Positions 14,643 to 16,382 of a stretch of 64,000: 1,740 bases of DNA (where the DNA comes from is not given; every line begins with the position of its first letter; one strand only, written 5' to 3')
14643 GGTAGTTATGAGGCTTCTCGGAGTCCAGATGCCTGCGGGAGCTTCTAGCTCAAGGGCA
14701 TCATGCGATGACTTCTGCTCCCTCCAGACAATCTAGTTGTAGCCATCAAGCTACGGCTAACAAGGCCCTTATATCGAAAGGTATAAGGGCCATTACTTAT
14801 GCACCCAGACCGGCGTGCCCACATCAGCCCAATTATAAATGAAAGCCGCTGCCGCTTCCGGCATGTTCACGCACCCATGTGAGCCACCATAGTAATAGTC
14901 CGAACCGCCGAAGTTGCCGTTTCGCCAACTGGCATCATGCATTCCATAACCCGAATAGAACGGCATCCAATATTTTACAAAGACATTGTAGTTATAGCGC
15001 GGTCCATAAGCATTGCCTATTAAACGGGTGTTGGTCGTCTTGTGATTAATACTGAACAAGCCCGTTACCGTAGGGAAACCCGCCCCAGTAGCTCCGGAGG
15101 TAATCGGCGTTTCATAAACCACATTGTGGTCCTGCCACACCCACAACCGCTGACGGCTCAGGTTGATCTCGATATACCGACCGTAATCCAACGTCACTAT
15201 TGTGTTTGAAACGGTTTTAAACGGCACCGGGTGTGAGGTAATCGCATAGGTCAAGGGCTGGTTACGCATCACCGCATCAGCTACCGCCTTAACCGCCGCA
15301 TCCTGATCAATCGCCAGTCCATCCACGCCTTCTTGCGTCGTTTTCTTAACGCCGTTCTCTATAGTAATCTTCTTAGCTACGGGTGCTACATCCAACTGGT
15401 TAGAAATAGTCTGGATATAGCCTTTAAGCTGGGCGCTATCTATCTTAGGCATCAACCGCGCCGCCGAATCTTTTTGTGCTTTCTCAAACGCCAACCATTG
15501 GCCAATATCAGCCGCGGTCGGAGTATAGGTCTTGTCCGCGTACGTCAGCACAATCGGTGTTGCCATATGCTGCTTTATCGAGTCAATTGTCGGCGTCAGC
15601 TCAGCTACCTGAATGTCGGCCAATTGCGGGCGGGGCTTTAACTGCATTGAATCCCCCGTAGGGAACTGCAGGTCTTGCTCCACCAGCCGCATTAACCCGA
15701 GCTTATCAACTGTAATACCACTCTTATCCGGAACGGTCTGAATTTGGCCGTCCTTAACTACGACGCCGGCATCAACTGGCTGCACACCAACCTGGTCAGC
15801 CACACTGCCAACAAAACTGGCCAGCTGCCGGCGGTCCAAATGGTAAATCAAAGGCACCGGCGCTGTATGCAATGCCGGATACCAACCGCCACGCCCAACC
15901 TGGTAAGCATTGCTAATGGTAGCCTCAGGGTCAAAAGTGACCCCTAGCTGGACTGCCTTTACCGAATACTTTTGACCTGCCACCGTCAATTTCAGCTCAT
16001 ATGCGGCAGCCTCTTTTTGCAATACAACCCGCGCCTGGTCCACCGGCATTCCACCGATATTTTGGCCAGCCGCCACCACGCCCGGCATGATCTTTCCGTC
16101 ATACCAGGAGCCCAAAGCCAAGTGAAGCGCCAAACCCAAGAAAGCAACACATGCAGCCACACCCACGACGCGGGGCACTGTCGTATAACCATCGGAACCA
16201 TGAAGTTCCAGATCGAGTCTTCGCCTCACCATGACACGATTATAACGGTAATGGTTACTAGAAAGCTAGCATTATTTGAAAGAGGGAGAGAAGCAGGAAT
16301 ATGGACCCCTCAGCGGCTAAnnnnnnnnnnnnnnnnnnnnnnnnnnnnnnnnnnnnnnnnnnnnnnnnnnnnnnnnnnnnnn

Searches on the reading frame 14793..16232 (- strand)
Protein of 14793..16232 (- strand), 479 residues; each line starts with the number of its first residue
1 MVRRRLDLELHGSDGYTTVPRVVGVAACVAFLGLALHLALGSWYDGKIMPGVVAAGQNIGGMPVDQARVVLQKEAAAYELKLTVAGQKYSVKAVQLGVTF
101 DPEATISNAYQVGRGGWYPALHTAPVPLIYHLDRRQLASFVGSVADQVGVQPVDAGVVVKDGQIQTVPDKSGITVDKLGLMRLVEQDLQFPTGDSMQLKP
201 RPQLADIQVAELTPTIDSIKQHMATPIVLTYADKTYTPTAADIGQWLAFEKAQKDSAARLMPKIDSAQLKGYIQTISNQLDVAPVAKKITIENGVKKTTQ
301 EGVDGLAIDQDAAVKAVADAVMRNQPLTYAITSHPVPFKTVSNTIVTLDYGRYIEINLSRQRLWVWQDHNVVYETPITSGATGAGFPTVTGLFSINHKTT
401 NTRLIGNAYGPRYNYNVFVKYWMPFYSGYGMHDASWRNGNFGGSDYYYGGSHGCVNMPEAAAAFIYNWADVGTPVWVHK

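Call 22: search_protein_families(library=pfam, proteins=[window:14793-16232:-], max_evalue=0.00001)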
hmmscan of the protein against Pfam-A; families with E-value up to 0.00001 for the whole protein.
window:14793-16232:- (479 aa): 2 families
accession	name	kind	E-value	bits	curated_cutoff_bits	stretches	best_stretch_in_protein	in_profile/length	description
PF03734.19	YkuD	-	1.3e-25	91.1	23.4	1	352-477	2-146/146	L,D-transpeptidase catalytic domain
PF12229.13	PG_binding_4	-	4.3e-20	72.5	22.1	2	89-186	1-106/117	Putative peptidoglycan binding domain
